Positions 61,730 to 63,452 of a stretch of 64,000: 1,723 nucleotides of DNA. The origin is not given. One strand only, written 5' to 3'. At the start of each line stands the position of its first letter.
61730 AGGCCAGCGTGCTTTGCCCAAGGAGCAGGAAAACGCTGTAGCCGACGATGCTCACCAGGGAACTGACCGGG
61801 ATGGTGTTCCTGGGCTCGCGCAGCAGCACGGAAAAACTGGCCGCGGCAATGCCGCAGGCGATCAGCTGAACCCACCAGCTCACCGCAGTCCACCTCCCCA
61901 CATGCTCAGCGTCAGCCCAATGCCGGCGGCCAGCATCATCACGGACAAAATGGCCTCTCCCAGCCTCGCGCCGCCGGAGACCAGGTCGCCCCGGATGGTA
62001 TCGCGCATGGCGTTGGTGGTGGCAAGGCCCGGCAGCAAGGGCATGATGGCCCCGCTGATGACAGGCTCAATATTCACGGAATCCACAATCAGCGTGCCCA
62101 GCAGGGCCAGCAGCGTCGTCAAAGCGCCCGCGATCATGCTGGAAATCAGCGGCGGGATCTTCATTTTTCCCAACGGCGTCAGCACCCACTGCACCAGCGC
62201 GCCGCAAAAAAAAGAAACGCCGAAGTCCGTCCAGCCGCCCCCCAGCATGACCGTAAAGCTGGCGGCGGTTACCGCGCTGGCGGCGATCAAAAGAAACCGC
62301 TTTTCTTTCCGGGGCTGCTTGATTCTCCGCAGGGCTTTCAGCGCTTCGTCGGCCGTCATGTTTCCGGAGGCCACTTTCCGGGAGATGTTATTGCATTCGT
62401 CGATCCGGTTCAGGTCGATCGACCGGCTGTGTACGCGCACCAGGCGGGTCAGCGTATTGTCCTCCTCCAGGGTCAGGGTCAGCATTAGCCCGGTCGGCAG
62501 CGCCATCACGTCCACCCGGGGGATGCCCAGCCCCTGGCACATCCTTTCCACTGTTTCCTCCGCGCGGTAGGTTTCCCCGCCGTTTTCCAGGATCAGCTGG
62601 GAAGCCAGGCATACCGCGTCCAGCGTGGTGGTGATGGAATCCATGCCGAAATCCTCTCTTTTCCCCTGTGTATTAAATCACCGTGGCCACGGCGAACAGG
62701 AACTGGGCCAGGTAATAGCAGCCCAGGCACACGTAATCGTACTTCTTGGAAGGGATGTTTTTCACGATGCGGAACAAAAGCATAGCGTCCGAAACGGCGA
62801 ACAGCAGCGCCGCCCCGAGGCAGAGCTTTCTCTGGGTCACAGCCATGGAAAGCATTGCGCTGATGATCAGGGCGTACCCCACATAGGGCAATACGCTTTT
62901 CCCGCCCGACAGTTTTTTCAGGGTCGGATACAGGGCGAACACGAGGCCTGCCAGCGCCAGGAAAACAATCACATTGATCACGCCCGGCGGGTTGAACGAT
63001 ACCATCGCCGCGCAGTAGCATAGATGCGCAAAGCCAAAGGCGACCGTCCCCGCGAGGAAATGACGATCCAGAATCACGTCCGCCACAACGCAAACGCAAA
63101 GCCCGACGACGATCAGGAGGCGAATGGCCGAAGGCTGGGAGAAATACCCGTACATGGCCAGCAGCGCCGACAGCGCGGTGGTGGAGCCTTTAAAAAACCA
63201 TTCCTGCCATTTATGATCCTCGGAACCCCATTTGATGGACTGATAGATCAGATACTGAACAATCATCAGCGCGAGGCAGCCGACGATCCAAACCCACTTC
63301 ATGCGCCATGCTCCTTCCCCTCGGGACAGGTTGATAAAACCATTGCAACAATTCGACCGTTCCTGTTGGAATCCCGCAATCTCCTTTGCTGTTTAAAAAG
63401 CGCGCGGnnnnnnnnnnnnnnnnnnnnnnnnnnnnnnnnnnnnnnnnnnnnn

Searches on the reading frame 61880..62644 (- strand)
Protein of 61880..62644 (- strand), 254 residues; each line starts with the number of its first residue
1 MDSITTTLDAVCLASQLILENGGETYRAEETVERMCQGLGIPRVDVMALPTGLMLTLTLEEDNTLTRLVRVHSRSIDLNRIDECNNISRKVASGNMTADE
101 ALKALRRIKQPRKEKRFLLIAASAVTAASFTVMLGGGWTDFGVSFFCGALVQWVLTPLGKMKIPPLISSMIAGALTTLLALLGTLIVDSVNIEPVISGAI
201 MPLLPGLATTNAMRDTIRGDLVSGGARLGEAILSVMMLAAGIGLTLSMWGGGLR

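Call 49: search_protein_families(library=pfam, proteins=[window:61880-62644:-])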
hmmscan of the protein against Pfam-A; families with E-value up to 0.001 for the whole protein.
window:61880-62644:- (254 aa): 2 families
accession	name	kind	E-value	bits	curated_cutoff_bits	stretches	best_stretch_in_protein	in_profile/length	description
PF06738.18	ThrE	-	1e-69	235.1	26.3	1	11-248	3-240/241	Putative threonine/serine exporter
PF12821.13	ThrE_2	-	2.3e-05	25.1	27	1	121-245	3-126/129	Threonine/Serine exporter, ThrE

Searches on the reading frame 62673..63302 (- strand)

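Call 49: search_protein_families(library=pfam, proteins=[window:62673-63302:-])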
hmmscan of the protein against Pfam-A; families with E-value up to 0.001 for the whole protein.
window:62673-63302:- (209 aa): 1 family
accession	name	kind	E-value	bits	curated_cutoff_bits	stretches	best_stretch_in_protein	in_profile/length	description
PF07947.19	YhhN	-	8.4e-26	91.2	25.6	1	34-205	2-180/182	YhhN family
